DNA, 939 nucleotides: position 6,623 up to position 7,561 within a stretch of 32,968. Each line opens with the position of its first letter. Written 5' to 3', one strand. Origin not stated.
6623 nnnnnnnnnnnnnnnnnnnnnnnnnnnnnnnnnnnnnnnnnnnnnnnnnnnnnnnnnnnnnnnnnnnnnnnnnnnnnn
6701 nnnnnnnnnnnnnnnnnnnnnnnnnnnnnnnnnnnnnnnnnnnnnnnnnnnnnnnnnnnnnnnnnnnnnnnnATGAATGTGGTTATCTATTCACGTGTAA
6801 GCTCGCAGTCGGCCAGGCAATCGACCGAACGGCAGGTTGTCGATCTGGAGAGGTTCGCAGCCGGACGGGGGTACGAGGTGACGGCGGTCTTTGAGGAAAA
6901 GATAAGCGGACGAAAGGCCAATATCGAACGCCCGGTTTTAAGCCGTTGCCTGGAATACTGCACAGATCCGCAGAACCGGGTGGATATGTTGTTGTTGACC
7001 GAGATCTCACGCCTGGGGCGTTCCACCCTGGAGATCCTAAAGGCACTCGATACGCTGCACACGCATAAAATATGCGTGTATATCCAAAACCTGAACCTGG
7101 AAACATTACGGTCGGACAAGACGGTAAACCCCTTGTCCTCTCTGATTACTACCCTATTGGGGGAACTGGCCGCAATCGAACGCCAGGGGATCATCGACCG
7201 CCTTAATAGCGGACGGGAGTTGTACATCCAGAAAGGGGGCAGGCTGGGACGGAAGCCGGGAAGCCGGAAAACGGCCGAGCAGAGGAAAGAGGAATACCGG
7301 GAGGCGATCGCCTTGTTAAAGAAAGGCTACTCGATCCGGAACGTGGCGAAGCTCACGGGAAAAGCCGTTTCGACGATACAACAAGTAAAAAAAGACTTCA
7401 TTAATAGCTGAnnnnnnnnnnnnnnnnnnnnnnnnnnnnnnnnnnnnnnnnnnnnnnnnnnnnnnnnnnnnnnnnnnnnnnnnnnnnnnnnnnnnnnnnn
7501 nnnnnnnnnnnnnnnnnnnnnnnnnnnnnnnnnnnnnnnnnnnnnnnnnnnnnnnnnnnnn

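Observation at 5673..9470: Mosaic accessory cassette of a small ORF, Abi_2-like gene, serine recombinase, class II-like Fic and an unknown gene, inserted between partition and antirestriction modules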

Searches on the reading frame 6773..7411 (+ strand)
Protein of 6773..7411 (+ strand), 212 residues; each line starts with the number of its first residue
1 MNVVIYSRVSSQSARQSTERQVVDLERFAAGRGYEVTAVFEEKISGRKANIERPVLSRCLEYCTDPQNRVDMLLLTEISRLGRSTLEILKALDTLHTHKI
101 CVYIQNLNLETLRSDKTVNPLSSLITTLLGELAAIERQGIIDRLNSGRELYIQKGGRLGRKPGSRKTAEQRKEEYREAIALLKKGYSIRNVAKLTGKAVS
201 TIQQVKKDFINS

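Call 3: search_protein_families(library=pfam, proteins=[window:6773-7411:+], max_evalue=0.01)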
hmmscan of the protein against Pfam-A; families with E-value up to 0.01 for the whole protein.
window:6773-7411:+ (212 aa): 5 families
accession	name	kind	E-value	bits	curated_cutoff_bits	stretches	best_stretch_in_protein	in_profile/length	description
PF00239.26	Resolvase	-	2.5e-30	105.9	23.3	1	3-156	1-144/145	Resolvase, N terminal domain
PF02796.21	HTH_7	-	2.2e-05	24.9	23.8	1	172-207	8-43/45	Helix-turn-helix domain of resolvase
PF13936.12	HTH_38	-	0.00022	21.3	27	1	176-203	10-38/44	Helix-turn-helix domain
PF13384.12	HTH_23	-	0.00056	20.1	24.6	1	177-209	9-41/50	Homeodomain-like domain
PF13551.12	HTH_29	-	0.0013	19.2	28.1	1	177-210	3-37/64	Winged helix-turn helix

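Call 4: search_protein_families(library=padloc, proteins=[window:6773-7411:+], max_evalue=0.01)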
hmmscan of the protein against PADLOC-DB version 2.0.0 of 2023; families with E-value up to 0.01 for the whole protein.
window:6773-7411:+ (212 aa): 0 families

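Call 5: search_protein_families(library=ncbifam, proteins=[window:6773-7411:+], max_evalue=0.01)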
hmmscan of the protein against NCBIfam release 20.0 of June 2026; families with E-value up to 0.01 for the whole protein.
window:6773-7411:+ (212 aa): 6 families
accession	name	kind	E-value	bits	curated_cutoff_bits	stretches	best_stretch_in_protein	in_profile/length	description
NF009949.0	PRK13413.1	equivalog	7.6e-18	64.9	272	1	4-204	3-191/203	master DNA invertase Mpi family serine-type recombinase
NF049883.1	resolv_YneB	equivalog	1.7e-12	47.2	175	1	2-107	1-103/211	YneB family resolvase-like protein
NF033518.0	transpos_IS607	equivalog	4.1e-11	42.8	110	1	2-107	55-155/187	IS607 family transposase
NF047343.1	SCCmet_CcrB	equivalog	1e-10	40.9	900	1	3-172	9-172/542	cassette chromosome recombinase CcrB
NF041201.1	recomb_XisF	equivalog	2.3e-09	36.7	375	1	4-155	2-140/465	fdxN element excision recombinase XisF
NF047347.1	SCCmet_CcrC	equivalog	1.4e-06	27.1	900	1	3-144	5-142/558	cassette chromosome recombinase CcrC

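Call 29: find_related_loci(query=window:6773-7408:+, collection=genome_contigs, flank=8000)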
Query window:6773-7408:+ (212 aa) in genome_contigs; peptide patterns used: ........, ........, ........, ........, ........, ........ (x = any residue, [..] = any of these).
598 stretches matched a pattern (row limit reached: there are more); 11 encode a relative of the query (tblastn E <= 1e-3); 10 distinct loci.
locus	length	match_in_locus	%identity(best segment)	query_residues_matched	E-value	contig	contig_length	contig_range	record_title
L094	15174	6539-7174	99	1-212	5e-139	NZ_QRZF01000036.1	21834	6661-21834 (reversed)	Bacteroides intestinalis strain AF14-32 AF14-32.Scaf36, whole genome shotgun sequence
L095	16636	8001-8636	99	1-212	5e-139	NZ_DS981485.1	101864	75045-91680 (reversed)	Phocaeicola coprocola DSM 17136 Scfld_02_58, whole genome shotgun sequence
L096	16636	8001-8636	99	1-212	5e-139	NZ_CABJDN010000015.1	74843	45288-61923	Bacteroides intestinalis isolate MGYG-HGUT-00211, whole genome shotgun sequence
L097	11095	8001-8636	99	1-212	5e-139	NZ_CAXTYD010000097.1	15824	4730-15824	Phocaeicola vulgatus ATCC 8482 isolate CC00081 CC00081_97_NODE_97_length_15824_cov_232.518511, whole genome shotgun sequ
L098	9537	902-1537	99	1-212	5e-139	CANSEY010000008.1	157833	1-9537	MAG TPA_asm: uncultured Bacteroides sp. isolate SRR17794261_bin.38_metawrap_v1.3_MAG genome assembly, contig: NODE.166_l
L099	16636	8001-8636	97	1-212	5e-136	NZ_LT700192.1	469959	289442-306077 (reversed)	Parabacteroides massiliensis strain SN4, whole genome shotgun sequence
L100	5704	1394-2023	83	1-210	3e-118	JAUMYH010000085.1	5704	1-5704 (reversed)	MAG: Bacteroidota bacterium isolate S17M_Sa_15 NODE_4465_length_5704_cov_6.500089, whole genome shotgun sequence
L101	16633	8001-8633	96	1-211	1e-134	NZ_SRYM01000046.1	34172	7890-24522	Parabacteroides distasonis strain NM39_I3 NODE_46_length_34172_cov_778.332, whole genome shotgun sequence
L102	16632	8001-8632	83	1-212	6e-98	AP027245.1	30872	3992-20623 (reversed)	Bacteroides finegoldii JCM 13345 plasmid pJCM13345 DNA, complete sequence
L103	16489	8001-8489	34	14-194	3e-12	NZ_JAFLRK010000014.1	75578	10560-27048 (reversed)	Paracoccus shandongensis strain wg2 scaffold14.1-size75578, whole genome shotgun sequence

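Call 46: search_protein_families(library=pfam, proteins=[L101:8800-9468:+, L099:4798-7326:+, L099:2772-4784:+], max_evalue=0.001)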
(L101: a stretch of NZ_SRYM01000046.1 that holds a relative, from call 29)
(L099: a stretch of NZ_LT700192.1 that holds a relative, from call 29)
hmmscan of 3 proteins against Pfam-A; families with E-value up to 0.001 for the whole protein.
L101:8800-9468:+ (222 aa): 1 family
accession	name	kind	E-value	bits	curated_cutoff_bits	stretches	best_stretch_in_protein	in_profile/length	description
PF07751.16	Abi_2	-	1.3e-05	26.1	25.6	1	4-170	12-182/184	Abi-like protein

L099:4798-7326:+ (842 aa): 2 families
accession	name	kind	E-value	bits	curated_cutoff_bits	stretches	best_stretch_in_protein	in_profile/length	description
PF22860.2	DUF7017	-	2.9e-18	66.7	27.5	1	388-518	1-137/141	Domain of unknown function (DUF7017)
PF22708.2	S1CSD-TOTE-1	-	7.5e-16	57.8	27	2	699-749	3-52/65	S1/CSD-like domain 1 of the TOTE conflict systems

L099:2772-4784:+ (670 aa): 12 families
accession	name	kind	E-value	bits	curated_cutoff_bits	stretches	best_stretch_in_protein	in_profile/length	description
PF22721.1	TBP-TOTE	-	4.6e-24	84.3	27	2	594-668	3-77/78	TATA-binding-like protein domain of the TOTE conflict systems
PF13604.12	AAA_30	-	1.2e-22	81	27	1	4-202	3-161/191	AAA domain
PF13245.12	AAA_19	-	3.8e-18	66.4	25.1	1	22-167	10-133/134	AAA domain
PF05970.20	PIF1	-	4.6e-14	53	25.9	1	3-171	2-160/223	PIF1-like helicase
PF13538.12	UvrD_C_2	-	6.5e-14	52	27.4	1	414-461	1-50/52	UvrD-like helicase C-terminal domain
PF01443.25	Viral_helicase1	-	2.1e-07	31.4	21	0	413-460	178-224/228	Viral superfamily 1 RNA helicase core domain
PF09848.15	SLFN-g3_helicase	-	2.5e-07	30.8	24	1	24-204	2-168/354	Schlafen group 3, DNA/RNA helicase domain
PF13401.12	AAA_22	-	1.9e-06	28.6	27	1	22-163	4-126/130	AAA domain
PF00004.35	AAA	-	2.2e-06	28.6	21.2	1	27-127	2-75/131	ATPase family associated with various cellular activities (AAA)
PF13086.12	AAA_11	-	1.3e-05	25.6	27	0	5-73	4-62/257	AAA domain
PF24883.2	NPHP3_N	-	0.00011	22.8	24.8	1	20-54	19-53/164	Nephrocystin 3, N-terminal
PF02367.23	TsaE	-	0.00054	20.3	26.6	1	8-60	4-55/128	Threonylcarbamoyl adenosine biosynthesis protein TsaE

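Call 47: search_protein_families(library=padloc, proteins=[L101:8800-9468:+, L099:4798-7326:+, L099:2772-4784:+], max_evalue=0.00001)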
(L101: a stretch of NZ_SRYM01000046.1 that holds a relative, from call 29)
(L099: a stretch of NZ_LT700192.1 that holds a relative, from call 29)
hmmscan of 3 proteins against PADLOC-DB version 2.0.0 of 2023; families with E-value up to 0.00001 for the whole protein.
L101:8800-9468:+ (222 aa): 1 family
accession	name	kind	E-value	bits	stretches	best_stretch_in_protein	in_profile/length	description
PDLC04038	PD-T4-5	-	3.6e-13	47.4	0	148-172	182-206/309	-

L099:4798-7326:+ (842 aa): 10 families
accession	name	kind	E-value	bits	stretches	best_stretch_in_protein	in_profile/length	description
PDLC04485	PDC-M16B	-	3e-78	261.8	2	311-760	214-656/667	-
PDLC04488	PDC-M16B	-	1.7e-74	249.7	3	2-231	3-232/634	-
PDLC04477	PDC-M16B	-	8.3e-38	128.3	3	277-632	101-458/501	-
PDLC04481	PDC-M16B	-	7.2e-22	75.7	2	284-498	75-291/471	-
PDLC04483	PDC-M16B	-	7.6e-20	69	2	112-236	19-151/537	-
PDLC04484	PDC-M16B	-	1.2e-18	64.8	2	275-467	96-287/574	-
PDLC04482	PDC-M16B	-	2.5e-13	47.5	1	277-537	75-337/555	-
PDLC04480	PDC-M16B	-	2.8e-11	40.8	0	3-51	6-54/472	-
PDLC04479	PDC-M16B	-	1.3e-07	29.2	1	275-496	78-301/490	-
PDLC04478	PDC-M16B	-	3.4e-07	27.2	0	4-248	10-262/654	-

L099:2772-4784:+ (670 aa): 16 families
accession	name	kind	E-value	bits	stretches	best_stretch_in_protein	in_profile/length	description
PDLC04475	PDC-M16A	-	5.3e-194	644.7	1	2-670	11-716/721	-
PDLC04476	PDC-M16A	-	1.8e-177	589.8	1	3-668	5-683/691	-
PDLC04472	PDC-M16A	-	4.4e-149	496.5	1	3-656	220-911/930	-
PDLC04474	PDC-M16A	-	5.6e-76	254.7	1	2-644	215-890/917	-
PDLC04469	PDC-M16A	-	1.9e-45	153.4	1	8-653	220-876/892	-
PDLC04470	PDC-M16A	-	2.7e-37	126.4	1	3-651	212-878/895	-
PDLC01734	typeIV_RecD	-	2e-34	116.9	1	14-292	348-603/763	RecD_0_IVD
PDLC04471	PDC-M16A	-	2.9e-29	100.4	1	12-652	12-666/687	-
PDLC05066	PDC-S68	-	4.7e-26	89.1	2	23-199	593-753/1202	-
PDLC05064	PDC-S68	-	2.1e-23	80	1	23-460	700-1094/1273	-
PDLC05065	PDC-S68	-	3e-23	79.6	1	22-170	619-754/1221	-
PDLC01148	RecD_like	-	8.9e-23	78.5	1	21-292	326-567/719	RecD/Tra ATPase fused to N-terminal HHH domain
PDLC05035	PDC-S53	-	7.6e-12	42.1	1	21-127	508-595/900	-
PDLC02372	Nhi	-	3e-09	34.1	1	2-131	182-311/470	-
PDLC04473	PDC-M16A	-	1.4e-08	31.4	1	3-473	16-523/735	-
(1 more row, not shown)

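Call 64: search_solved_structures(query=window:6773-7408:+, max_evalue=0.00001, show_alignments=1)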
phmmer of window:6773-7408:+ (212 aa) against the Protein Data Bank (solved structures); distinct sequences matched with E-value up to 0.00001: 10.
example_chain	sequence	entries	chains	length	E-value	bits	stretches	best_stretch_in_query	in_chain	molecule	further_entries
4m6f_A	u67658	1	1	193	8.3e-10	41.8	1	15-203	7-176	DNA-invertase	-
3uj3_X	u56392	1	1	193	2e-09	40.6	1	15-203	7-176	DNA-invertase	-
2r0q_C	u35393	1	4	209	2.5e-08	37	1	3-208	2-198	Putative transposon Tn552 DNA-invertase bin3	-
1gdt_A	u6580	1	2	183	6.1e-08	35.7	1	14-163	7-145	PROTEIN (GAMMA DELTA RESOLVASE)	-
2gm4_A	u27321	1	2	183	6.2e-08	35.7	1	14-163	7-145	Transposon gamma-delta resolvase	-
1zr2_A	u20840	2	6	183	1.2e-07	34.8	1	14-163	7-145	Transposon gamma-delta resolvase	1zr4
6dgc_A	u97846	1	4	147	1.7e-07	34.3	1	3-134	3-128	ISC1926 TnpA C-terminal catalytic domain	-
5cy1_A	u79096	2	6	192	3.5e-07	33.3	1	14-169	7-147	Transposon Tn3 resolvase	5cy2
1gdr_A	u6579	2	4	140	1.5e-06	31.2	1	14-155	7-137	GAMMA DELTA-RESOLVASE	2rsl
3g13_A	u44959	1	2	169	6.9e-06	29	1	3-163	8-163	Putative conjugative transposon recombinase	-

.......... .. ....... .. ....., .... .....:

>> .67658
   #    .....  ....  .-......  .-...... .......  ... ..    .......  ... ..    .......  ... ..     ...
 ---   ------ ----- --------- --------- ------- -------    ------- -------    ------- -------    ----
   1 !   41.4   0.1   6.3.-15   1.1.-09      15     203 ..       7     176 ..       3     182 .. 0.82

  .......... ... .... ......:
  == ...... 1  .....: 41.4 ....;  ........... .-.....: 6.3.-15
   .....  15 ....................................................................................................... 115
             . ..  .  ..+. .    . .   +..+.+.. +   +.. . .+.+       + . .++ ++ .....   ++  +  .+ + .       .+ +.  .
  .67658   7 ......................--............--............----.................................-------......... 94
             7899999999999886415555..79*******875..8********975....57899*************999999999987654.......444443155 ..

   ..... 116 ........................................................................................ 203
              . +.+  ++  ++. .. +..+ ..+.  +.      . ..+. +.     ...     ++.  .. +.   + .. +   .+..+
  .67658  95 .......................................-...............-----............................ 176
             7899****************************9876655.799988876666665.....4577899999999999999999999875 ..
